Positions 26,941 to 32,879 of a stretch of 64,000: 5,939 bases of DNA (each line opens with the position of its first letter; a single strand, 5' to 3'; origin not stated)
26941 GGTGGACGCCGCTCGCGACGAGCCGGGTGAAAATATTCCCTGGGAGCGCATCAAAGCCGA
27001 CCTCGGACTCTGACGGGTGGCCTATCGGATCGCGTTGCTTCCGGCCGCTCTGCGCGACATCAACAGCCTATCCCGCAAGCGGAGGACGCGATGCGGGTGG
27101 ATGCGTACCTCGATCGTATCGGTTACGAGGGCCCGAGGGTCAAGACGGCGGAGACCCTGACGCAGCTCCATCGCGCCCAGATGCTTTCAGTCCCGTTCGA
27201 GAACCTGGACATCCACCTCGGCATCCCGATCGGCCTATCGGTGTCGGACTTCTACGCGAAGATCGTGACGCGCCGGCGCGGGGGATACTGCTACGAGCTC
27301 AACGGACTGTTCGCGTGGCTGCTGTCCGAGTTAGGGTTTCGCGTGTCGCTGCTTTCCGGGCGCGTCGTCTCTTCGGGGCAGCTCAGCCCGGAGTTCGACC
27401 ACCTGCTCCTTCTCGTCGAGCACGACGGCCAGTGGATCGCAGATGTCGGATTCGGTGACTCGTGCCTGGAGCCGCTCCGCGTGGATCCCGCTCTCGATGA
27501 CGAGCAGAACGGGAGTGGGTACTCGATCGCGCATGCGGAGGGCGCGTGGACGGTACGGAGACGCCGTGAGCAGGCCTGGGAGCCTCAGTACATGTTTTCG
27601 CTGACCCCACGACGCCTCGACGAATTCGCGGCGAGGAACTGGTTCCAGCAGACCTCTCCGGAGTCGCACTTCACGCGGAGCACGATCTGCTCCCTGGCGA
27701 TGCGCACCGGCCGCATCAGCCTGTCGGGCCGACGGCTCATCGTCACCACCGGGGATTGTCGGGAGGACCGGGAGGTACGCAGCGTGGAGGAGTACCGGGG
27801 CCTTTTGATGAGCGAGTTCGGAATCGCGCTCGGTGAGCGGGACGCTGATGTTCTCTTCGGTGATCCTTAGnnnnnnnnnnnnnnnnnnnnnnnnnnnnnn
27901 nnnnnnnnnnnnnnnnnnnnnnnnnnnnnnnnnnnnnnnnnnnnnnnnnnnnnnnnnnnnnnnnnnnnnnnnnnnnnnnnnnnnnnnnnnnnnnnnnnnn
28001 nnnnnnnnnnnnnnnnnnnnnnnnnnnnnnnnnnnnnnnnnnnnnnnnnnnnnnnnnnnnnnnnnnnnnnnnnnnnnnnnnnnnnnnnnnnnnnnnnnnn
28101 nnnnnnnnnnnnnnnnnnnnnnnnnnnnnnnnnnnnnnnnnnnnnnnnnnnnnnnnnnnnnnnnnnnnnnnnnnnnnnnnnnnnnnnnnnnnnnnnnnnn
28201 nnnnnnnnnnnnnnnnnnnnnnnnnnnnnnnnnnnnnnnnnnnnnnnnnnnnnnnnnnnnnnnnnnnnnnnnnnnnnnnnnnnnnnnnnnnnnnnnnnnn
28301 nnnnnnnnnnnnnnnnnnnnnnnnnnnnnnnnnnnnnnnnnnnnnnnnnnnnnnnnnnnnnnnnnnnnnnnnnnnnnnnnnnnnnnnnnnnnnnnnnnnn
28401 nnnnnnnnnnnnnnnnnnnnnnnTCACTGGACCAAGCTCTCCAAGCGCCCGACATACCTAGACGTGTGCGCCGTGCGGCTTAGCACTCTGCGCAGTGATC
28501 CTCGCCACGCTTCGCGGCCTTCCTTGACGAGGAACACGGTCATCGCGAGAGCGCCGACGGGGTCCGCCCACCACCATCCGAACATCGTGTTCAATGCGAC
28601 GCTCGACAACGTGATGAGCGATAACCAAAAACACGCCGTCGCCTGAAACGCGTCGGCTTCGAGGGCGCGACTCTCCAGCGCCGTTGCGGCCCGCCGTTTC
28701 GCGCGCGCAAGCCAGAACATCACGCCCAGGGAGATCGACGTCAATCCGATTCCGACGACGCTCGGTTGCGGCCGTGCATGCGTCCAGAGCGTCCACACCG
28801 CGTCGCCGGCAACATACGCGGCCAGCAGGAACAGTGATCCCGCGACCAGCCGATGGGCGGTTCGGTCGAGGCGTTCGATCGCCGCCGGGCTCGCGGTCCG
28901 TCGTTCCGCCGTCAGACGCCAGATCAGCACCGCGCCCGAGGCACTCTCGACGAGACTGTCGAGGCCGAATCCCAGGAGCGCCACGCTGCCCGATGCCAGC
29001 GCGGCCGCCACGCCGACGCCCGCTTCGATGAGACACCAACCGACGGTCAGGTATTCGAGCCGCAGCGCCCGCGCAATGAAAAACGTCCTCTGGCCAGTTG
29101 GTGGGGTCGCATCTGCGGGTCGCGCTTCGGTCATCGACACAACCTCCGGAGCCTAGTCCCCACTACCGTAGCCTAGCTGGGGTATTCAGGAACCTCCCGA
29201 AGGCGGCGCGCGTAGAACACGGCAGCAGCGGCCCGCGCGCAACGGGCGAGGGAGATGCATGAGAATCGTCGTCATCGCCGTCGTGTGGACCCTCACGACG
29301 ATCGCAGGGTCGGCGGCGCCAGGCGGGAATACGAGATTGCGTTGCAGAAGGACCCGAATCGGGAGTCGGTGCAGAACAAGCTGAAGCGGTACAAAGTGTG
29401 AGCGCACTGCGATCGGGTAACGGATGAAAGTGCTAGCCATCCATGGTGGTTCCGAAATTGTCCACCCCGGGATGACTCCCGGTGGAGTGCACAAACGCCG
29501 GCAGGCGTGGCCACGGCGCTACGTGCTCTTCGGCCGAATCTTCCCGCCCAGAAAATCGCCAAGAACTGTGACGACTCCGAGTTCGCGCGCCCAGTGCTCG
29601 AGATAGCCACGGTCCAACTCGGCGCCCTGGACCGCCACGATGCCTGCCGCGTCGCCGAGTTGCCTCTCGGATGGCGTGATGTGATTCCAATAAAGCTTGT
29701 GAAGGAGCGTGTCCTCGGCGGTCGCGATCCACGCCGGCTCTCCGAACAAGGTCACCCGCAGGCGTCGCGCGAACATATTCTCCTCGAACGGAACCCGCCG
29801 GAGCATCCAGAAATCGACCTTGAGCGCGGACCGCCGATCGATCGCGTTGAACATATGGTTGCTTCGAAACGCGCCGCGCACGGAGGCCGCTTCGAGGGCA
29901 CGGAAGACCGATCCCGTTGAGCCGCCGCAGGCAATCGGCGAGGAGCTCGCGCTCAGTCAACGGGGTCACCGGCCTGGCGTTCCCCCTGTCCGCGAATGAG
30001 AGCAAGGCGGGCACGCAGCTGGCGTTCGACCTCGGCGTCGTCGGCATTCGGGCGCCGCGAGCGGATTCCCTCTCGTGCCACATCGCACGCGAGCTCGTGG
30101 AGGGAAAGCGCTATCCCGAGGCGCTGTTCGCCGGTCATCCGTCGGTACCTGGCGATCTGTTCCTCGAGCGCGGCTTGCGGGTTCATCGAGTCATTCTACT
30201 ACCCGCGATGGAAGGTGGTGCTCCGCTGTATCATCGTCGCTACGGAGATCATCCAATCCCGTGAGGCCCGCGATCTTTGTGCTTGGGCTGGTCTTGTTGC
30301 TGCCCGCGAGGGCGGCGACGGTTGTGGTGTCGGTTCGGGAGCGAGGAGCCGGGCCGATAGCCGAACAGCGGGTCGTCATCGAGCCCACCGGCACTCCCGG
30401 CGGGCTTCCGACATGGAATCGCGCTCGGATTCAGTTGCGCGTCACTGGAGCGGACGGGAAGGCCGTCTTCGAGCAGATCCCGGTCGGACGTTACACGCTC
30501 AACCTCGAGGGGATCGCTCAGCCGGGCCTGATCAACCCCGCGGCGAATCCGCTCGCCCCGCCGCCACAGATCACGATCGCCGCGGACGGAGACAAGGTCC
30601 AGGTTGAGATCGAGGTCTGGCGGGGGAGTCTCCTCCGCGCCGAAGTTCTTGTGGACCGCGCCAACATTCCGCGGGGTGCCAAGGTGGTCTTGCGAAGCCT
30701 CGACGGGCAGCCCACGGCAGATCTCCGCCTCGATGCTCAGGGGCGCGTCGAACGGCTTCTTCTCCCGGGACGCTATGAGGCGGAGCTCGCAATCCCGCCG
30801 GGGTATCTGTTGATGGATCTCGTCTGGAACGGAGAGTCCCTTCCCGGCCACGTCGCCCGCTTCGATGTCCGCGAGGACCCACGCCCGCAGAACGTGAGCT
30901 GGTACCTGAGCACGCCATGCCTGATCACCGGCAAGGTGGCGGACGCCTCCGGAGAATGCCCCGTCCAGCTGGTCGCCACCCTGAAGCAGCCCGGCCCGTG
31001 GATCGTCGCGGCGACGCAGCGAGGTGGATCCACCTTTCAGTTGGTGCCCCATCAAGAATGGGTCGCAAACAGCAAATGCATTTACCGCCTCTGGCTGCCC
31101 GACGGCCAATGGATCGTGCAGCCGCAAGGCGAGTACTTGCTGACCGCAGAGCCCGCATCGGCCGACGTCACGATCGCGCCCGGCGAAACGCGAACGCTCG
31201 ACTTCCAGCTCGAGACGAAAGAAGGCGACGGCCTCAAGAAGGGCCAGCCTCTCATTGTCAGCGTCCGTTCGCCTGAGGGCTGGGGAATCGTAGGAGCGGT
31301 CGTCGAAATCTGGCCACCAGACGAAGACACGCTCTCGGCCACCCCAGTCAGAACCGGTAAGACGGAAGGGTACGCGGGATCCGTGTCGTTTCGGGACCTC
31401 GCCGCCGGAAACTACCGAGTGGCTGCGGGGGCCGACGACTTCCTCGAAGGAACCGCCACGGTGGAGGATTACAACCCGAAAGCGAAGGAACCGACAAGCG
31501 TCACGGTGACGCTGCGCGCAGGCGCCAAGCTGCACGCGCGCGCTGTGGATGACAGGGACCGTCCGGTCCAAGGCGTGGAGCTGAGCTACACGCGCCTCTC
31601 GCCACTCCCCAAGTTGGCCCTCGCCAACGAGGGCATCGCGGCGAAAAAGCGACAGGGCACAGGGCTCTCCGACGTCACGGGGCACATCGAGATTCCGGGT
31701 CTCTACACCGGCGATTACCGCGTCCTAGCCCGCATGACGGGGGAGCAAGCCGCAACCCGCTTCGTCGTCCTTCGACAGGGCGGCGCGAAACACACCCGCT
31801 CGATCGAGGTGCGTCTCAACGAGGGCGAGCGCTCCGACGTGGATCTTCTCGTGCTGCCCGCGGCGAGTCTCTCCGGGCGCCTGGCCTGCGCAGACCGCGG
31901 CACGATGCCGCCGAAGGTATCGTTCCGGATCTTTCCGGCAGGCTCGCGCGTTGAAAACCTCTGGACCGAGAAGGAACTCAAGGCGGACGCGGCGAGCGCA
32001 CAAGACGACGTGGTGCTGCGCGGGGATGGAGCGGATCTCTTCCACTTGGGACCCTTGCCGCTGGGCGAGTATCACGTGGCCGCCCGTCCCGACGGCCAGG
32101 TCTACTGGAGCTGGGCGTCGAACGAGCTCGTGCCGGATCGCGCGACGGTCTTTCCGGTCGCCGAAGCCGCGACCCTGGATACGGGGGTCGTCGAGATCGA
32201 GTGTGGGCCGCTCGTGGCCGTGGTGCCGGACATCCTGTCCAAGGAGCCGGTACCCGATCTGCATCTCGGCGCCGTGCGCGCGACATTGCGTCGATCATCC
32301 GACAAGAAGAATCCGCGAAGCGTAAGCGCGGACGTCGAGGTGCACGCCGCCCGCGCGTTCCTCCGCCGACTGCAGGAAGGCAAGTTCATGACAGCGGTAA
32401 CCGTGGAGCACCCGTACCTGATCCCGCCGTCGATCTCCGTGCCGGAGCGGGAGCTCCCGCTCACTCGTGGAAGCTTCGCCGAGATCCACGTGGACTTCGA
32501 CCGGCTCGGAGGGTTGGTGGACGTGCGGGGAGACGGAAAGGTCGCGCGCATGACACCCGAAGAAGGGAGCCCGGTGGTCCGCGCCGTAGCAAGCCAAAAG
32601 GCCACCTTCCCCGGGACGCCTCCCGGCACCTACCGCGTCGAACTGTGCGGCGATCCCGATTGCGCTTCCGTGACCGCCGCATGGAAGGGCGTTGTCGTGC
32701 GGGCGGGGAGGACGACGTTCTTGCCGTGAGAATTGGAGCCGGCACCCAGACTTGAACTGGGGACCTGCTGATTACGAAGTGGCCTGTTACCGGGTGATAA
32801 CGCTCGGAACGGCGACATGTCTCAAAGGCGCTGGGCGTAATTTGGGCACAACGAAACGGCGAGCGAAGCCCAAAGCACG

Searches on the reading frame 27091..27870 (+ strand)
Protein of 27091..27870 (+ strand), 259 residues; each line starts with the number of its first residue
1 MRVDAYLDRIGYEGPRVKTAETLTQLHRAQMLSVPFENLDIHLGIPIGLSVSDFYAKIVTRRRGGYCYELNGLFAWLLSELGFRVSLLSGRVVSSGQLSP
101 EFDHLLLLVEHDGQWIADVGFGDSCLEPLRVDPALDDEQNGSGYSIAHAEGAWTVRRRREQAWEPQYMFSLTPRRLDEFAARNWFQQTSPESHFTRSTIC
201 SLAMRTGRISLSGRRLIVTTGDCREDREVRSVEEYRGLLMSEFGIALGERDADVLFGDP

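Call 8: search_protein_families(library=pfam, proteins=[window:27091-27870:+], max_evalue=0.01)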
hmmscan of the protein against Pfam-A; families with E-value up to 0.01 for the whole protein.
window:27091-27870:+ (259 aa): 1 family
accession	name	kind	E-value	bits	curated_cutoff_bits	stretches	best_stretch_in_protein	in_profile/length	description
PF00797.23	Acetyltransf_2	-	1.7e-69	234.7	22.8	1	21-249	3-237/240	N-acetyltransferase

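Call 13: find_encoding_contigs(protein=window:27091-27870:+, flank=10000, max_places=10)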
Protein window:27091-27870:+ (259 aa): 1 contig read that carries it; 1 place shown.
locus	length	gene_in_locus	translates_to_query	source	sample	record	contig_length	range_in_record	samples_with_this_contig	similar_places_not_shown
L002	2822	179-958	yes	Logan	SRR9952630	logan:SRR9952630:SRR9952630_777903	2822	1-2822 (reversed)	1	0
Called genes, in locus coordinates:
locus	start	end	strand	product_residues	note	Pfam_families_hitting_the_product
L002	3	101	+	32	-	?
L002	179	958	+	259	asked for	PF00797:Acetyltransf_2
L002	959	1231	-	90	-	-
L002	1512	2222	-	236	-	PF01545:Cation_efflux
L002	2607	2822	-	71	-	?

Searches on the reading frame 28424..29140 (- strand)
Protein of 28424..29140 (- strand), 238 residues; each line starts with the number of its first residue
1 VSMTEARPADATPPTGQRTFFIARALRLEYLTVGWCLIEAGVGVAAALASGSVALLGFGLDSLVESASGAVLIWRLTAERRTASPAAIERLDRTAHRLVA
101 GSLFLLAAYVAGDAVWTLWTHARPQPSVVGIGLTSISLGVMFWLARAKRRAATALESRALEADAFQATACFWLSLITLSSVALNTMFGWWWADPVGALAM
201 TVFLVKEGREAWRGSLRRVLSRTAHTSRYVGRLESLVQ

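Call 46: search_protein_families(library=pfam, proteins=[window:28424-29140:-], max_evalue=0.001)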
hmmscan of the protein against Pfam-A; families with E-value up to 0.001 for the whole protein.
window:28424-29140:- (238 aa): 1 family
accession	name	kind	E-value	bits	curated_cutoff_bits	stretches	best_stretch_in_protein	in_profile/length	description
PF01545.26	Cation_efflux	-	9.7e-16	58.6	26.6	1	36-216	8-194/198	Cation efflux family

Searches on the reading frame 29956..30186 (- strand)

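Call 46: search_protein_families(library=pfam, proteins=[window:29956-30186:-], max_evalue=0.001)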
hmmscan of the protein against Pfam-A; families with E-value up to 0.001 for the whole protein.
window:29956-30186:- (77 aa): 1 family
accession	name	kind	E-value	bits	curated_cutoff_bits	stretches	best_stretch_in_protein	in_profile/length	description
PF18993.5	Rv0078B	-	1.1e-07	32.1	27.1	1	18-61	4-47/63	Rv0078B-related antitoxin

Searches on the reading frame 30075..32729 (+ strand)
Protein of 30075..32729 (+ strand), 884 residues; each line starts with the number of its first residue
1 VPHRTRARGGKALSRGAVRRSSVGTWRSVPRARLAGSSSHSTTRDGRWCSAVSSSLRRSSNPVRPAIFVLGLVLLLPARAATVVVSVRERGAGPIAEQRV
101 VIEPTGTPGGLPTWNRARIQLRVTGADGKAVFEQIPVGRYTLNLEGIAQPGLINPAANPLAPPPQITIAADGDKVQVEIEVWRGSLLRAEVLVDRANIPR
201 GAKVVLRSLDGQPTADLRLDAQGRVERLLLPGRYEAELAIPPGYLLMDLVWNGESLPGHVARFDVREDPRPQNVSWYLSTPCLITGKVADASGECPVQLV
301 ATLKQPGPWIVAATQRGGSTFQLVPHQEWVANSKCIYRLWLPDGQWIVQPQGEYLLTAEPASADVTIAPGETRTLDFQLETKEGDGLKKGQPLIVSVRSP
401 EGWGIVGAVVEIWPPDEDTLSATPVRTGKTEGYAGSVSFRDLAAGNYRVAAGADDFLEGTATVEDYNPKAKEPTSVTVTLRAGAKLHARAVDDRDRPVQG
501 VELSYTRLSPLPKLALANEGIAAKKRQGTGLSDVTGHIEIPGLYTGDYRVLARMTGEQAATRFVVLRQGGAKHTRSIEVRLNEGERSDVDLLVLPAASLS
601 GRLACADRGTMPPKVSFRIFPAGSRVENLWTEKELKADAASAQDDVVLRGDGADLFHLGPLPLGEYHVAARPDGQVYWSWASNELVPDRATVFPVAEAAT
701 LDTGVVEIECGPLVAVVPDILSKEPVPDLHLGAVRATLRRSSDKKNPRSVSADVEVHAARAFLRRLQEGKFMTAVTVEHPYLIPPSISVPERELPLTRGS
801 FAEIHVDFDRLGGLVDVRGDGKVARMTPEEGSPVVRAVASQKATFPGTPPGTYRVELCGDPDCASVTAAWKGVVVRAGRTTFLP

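Call 46: search_protein_families(library=pfam, proteins=[window:30075-32729:+], max_evalue=0.001)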
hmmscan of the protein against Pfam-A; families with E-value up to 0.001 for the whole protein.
window:30075-32729:+ (884 aa): 3 families
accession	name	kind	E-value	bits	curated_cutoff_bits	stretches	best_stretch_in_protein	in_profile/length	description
PF13620.12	CarboxypepD_reg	-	8.2e-16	58.6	32.3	0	396-480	5-81/82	Carboxypeptidase regulatory-like domain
PF17802.7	SpaA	-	2.6e-07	31.1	23.1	0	123-143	37-57/91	Prealbumin-like fold domain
PF17210.9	SdrD_B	-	0.00068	20.3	29.7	0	404-461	23-74/112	SdrD B-like domain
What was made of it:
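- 30075..32729 (+): 884-aa CarboxypepD_reg-domain protein; ends 4 nt before the att copy. Call 46.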
